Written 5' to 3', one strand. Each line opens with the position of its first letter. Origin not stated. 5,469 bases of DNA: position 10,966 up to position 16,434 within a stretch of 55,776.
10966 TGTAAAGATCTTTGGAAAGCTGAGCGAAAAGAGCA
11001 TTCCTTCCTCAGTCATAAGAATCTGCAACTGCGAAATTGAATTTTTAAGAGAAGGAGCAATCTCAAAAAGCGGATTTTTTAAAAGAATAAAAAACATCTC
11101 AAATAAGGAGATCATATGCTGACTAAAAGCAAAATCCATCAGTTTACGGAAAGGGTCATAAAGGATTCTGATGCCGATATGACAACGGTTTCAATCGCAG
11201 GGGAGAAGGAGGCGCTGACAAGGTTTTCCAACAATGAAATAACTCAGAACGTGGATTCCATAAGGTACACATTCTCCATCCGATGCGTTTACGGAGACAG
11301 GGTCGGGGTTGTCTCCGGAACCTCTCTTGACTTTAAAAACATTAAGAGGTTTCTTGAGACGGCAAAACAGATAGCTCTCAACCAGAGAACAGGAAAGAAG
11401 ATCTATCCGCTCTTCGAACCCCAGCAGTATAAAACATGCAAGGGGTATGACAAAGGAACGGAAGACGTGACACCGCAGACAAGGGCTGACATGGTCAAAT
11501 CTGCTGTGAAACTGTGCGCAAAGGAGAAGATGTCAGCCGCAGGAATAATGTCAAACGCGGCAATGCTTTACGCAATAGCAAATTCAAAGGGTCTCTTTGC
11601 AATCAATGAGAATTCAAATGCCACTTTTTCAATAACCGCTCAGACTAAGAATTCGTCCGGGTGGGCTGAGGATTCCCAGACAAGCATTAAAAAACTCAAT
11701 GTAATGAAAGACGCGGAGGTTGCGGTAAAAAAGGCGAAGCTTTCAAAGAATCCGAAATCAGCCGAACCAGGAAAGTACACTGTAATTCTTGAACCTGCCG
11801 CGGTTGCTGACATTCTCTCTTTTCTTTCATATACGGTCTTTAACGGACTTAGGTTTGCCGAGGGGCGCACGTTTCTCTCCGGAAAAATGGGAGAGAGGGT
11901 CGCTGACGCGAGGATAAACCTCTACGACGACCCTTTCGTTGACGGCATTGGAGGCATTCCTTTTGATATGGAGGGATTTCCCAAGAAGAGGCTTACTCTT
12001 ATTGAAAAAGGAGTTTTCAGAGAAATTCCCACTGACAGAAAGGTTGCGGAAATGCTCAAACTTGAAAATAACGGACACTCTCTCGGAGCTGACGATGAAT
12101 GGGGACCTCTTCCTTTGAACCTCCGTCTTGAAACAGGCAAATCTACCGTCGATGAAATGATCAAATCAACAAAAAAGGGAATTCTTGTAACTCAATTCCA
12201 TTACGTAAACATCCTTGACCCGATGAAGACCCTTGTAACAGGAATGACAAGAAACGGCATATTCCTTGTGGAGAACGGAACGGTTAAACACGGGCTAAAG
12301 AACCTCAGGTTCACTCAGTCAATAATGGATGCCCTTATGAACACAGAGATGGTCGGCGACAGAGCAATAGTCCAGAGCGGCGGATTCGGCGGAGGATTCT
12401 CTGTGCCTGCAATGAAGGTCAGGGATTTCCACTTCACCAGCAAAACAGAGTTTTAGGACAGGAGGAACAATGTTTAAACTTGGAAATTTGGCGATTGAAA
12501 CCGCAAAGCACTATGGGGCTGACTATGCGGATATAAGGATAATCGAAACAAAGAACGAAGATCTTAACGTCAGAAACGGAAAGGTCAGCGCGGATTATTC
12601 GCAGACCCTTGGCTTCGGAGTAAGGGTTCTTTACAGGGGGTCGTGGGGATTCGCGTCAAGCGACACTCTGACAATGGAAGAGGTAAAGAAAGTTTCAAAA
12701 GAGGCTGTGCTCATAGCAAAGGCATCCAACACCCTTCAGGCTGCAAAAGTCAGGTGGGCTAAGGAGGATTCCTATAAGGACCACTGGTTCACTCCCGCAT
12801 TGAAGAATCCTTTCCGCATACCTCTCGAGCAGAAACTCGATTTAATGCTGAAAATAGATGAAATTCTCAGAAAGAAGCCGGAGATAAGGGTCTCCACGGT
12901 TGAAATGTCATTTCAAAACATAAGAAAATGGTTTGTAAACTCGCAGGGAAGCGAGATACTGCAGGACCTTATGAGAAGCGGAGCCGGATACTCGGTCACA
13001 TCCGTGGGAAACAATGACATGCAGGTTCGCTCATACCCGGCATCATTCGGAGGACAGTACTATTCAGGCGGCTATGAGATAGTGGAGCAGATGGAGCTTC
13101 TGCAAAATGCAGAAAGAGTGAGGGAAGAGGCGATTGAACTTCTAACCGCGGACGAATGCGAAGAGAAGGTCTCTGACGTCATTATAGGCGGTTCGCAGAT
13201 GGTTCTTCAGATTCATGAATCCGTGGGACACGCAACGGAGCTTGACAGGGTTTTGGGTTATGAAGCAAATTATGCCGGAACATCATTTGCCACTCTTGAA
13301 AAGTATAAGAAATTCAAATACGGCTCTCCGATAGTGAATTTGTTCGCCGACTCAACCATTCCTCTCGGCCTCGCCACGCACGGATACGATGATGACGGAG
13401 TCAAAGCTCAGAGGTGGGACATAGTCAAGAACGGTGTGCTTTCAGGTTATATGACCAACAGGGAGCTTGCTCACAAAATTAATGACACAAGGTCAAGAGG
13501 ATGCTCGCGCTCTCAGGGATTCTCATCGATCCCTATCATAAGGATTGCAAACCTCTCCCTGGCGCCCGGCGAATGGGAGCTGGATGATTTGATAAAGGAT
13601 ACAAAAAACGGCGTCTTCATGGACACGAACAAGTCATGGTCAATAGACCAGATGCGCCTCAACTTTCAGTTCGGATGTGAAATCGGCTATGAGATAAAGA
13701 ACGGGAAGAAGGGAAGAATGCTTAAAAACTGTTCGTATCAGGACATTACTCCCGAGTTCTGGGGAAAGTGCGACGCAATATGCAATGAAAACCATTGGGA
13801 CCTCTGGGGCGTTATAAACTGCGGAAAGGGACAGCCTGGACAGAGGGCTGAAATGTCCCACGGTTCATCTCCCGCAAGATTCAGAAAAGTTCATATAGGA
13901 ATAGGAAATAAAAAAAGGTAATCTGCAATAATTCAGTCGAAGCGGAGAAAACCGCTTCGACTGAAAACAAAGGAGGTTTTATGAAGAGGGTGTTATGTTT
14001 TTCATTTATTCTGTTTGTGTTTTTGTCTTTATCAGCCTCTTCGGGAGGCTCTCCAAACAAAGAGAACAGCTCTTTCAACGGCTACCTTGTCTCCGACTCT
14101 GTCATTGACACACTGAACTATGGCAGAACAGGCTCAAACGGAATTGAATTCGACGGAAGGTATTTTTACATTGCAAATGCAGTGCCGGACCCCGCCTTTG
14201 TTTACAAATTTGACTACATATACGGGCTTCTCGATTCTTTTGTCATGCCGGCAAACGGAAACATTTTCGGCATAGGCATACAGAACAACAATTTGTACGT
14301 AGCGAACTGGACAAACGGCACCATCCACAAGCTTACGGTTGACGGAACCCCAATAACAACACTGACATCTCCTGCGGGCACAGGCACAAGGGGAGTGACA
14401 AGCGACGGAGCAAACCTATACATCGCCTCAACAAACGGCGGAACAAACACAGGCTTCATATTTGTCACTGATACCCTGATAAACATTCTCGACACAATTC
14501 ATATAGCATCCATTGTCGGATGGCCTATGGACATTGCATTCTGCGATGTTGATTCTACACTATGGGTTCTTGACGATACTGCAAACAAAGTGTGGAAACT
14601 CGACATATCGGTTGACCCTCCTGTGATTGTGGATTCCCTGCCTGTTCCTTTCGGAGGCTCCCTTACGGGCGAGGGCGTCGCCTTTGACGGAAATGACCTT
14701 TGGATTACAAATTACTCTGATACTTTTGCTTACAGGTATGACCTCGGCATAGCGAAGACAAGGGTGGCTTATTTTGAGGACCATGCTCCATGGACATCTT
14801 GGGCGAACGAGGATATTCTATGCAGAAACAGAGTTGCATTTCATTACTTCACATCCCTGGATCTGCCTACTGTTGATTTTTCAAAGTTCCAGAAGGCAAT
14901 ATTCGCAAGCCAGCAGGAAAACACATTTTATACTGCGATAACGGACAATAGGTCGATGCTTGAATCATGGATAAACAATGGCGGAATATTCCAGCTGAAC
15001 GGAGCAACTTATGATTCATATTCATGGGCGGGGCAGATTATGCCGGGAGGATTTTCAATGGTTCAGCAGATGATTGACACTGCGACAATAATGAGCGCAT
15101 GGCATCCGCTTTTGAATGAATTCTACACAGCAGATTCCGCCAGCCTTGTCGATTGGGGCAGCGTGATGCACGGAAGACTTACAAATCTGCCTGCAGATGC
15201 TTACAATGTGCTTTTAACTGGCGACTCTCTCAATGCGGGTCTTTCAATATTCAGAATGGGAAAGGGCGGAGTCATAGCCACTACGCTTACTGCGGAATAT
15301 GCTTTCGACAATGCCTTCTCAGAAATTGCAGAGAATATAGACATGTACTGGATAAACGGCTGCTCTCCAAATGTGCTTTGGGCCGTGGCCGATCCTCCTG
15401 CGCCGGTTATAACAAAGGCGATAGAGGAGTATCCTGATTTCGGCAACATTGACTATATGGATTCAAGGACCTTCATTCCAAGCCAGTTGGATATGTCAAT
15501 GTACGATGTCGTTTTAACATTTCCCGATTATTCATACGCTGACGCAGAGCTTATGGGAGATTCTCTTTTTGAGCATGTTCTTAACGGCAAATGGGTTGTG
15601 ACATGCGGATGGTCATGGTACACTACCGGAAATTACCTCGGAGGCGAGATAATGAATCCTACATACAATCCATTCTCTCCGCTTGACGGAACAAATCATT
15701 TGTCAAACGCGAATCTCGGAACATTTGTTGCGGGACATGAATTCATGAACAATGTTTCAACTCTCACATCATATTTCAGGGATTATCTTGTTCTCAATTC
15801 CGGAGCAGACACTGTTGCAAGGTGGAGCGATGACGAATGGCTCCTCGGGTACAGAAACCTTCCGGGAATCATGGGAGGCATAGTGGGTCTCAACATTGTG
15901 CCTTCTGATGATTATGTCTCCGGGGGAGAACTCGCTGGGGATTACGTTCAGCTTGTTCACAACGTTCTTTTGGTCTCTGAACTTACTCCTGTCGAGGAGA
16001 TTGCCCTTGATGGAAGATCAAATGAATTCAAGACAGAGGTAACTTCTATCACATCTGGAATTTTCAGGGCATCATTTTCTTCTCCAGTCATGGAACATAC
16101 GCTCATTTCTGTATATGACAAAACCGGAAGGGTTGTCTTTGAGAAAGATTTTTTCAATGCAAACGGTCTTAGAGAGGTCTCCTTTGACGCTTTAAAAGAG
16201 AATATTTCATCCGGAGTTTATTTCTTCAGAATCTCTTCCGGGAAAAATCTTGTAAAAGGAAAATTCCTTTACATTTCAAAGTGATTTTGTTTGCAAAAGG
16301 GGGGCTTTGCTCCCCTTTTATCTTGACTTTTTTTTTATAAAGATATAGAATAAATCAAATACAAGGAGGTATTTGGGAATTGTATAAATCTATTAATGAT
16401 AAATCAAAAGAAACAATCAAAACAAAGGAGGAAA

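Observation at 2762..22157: One ThuA/GATase1-like module occurs seven times in five secreted proteins, four of them T9SS cargo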

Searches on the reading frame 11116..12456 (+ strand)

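Call 21: search_protein_families(library=pfam, proteins=[window:11116-12456:+], max_evalue=0.01)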
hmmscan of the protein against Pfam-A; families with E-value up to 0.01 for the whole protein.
window:11116-12456:+ (446 aa): 3 families
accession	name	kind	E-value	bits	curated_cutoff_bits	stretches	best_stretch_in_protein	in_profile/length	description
PF19289.4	PmbA_TldD_3rd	-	5.2e-50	170.1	22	1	218-441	1-219/220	PmbA/TldA metallopeptidase C-terminal domain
PF01523.21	PmbA_TldD_1st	-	7e-08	32.9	20.9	1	31-87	9-65/65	PmbA/TldA metallopeptidase domain 1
PF19290.4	PmbA_TldD_2nd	-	0.0006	20.7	20.9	1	116-208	4-106/109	PmbA/TldA metallopeptidase central domain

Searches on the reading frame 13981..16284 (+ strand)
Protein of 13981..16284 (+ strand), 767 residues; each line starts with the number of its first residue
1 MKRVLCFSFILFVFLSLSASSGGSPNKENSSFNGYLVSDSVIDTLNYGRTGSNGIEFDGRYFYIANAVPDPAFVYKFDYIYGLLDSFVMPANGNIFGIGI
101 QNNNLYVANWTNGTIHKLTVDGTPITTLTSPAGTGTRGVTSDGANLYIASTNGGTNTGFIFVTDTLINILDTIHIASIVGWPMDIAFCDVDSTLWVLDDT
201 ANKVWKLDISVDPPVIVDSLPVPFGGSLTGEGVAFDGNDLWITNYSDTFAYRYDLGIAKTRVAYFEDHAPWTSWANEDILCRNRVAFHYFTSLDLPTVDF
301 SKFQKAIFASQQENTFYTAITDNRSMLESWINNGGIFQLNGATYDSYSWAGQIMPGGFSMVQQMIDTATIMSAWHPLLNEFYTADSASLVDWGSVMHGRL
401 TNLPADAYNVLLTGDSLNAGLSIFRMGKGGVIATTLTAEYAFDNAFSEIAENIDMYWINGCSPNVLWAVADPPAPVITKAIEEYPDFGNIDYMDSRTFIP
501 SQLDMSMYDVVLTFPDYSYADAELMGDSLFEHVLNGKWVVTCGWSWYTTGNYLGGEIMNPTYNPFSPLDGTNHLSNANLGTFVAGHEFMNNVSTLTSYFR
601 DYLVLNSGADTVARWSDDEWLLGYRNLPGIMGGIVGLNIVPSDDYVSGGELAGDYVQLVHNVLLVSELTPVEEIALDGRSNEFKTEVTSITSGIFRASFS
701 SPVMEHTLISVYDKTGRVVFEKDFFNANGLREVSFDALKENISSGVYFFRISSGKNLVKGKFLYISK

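Call 5: search_protein_families(library=pfam, proteins=[window:13981-16284:+], max_evalue=1)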
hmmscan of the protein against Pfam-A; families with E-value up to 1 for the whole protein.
window:13981-16284:+ (767 aa): 4 families
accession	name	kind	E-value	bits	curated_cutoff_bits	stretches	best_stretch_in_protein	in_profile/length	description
PF13585.12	CHU_C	-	0.001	19.6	27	1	705-763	27-84/86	CHU_C Type IX secretion signal domain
PF18962.6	Por_Secre_tail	-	0.0012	19.6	27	1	700-759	15-70/75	Secretion system C-terminal sorting domain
PF11589.14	DUF3244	-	0.015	15.7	25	1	688-762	24-94/96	Domain of unknown function (DUF3244)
PF08450.18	SGL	-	0.1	12.6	26.3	1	43-151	127-245/246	SMP-30/Gluconolactonase/LRE-like region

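Call 6: search_protein_families(library=ncbifam, proteins=[window:13981-16284:+], max_evalue=1)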
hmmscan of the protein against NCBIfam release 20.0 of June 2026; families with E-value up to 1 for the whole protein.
window:13981-16284:+ (767 aa): 1 family
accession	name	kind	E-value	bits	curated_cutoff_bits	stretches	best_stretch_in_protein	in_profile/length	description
TIGR04183.1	Por_Secre_tail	domain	3.6e-05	23.7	23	1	707-762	21-69/72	T9SS type A sorting domain-containing protein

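Call 42: find_related_loci(query=window:13981-16284:+, collection=genome_contigs, flank=3000)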
Query window:13981-16284:+ (767 aa) in genome_contigs; peptide patterns used: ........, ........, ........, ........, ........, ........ (x = any residue, [..] = any of these).
72 stretches matched a pattern; 3 encode a relative of the query (tblastn E <= 1e-3); 3 distinct loci.
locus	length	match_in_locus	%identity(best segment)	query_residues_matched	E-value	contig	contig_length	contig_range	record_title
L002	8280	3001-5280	71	1-767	0e+0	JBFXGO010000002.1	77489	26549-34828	MAG: bacterium isolate CA_2019_TPIn_165 NODE_1103_length_77489_cov_13.224684_TPIn, whole genome shotgun sequence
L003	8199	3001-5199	58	26-767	0e+0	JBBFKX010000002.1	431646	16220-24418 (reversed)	MAG: candidate division WOR-3 bacterium isolate Uz-U4-10 NODE_2_length_431646_cov_18.138295, whole genome shotgun sequen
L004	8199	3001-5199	55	32-767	0e+0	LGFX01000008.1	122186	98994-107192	MAG: candidate division TA06 bacterium 32_111 MPI_scaffold_11, whole genome shotgun sequence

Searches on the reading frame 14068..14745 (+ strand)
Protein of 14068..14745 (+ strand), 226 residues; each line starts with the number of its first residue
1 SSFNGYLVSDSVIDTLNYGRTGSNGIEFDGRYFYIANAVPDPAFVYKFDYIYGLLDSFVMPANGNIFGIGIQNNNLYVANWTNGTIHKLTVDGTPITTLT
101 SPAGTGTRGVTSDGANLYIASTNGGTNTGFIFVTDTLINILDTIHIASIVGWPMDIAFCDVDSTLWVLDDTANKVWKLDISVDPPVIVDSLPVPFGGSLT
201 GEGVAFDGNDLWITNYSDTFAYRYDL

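Call 58: search_solved_structures(query=window:14068-14745:+, max_evalue=1)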
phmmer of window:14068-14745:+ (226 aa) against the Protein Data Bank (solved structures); distinct sequences matched with E-value up to 1: 2.
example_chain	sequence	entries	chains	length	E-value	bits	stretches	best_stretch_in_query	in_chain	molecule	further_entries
6g7w_A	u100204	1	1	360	0.035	17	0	67-114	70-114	NHL repeat-containing protein 2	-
6gc1_A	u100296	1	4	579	0.13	15.2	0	67-114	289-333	NHL repeat-containing protein 2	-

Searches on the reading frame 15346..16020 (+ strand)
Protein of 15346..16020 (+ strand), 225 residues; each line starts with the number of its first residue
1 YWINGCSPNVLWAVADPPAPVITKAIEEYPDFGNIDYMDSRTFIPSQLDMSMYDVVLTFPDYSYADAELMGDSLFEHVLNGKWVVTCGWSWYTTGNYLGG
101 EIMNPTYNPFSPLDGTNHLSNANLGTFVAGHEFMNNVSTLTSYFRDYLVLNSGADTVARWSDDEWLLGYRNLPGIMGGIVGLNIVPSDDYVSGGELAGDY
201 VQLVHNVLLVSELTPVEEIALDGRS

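Call 59: search_solved_structures(query=window:15346-16020:+, max_evalue=1)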
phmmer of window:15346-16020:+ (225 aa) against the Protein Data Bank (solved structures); distinct sequences matched with E-value up to 1: 1.
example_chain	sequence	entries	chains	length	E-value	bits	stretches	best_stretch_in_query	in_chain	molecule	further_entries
9fdg_A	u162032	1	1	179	0.17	14.4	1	87-152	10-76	TMB12sol9_3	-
